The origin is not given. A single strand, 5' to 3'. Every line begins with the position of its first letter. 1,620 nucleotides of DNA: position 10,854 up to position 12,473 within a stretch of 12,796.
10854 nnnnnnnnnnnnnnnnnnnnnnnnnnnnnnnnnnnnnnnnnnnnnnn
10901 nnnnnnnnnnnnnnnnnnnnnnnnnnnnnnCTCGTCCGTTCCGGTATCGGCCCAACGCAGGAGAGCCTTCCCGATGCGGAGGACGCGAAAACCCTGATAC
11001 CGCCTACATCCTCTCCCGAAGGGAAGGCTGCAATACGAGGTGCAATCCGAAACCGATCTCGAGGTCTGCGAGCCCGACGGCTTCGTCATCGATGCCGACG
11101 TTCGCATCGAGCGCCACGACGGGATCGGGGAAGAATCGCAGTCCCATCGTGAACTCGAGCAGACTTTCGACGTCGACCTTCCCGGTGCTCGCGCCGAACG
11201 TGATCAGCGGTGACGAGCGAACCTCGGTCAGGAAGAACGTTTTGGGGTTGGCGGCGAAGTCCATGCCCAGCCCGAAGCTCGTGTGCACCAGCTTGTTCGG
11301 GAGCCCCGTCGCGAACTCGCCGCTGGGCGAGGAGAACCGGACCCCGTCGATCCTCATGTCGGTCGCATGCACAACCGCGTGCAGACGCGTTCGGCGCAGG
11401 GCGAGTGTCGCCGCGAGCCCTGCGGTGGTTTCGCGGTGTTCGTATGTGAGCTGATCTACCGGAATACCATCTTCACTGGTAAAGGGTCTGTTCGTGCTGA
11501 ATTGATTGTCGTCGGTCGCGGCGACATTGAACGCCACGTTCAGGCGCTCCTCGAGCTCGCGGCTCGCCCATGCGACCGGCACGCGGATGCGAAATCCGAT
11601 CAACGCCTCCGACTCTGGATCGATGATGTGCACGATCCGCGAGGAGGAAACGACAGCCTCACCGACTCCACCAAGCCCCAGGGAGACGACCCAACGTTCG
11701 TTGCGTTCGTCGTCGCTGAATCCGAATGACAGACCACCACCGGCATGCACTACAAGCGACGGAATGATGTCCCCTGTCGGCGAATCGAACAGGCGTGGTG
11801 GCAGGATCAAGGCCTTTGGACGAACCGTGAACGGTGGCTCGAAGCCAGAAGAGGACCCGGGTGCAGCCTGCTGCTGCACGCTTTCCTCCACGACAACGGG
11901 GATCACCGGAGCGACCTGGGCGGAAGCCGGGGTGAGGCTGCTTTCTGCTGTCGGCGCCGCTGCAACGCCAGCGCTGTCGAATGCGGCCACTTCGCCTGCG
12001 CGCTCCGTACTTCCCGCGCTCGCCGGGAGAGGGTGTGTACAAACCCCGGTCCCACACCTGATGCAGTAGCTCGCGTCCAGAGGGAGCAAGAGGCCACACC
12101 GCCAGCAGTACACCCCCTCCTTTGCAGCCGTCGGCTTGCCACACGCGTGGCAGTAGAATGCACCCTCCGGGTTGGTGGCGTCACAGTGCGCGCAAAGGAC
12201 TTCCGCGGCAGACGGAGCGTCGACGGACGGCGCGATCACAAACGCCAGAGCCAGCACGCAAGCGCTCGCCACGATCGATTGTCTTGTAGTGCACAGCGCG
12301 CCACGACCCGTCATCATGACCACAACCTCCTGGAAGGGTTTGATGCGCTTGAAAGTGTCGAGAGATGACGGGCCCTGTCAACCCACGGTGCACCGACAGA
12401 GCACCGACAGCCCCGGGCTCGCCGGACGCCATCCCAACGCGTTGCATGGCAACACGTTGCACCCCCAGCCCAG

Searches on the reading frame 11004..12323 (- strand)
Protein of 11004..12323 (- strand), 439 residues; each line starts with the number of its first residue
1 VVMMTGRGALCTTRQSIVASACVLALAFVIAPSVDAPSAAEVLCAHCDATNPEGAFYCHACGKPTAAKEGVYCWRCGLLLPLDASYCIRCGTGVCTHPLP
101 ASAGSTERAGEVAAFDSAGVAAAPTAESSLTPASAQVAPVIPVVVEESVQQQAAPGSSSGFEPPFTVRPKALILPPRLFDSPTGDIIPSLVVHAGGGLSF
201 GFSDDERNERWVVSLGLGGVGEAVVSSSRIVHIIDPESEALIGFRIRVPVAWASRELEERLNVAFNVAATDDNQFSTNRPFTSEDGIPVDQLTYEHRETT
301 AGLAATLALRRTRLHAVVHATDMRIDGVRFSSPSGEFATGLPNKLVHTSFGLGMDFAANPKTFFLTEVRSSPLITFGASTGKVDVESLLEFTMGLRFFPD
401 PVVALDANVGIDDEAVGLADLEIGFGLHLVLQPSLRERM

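Call 21: search_protein_families(library=pfam, max_evalue=0.1, proteins=[window:11004-12323:-])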
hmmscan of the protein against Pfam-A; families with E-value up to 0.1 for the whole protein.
window:11004-12323:- (439 aa): 4 families
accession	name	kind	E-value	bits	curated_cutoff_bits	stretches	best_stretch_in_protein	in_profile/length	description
PF12773.13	DZR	-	3.9e-08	33.8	27.3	1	44-91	1-45/45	Double zinc ribbon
PF13240.11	Zn_Ribbon_1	-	3.9e-08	33.3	25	2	72-93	1-22/23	zinc-ribbon domain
PF17032.10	Zn_ribbon_15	-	0.0037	18.5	28.9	1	53-91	35-73/73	zinc-ribbon family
PF18912.6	DZR_2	-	0.0082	16.4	27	1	39-76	19-55/56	Double zinc ribbon domain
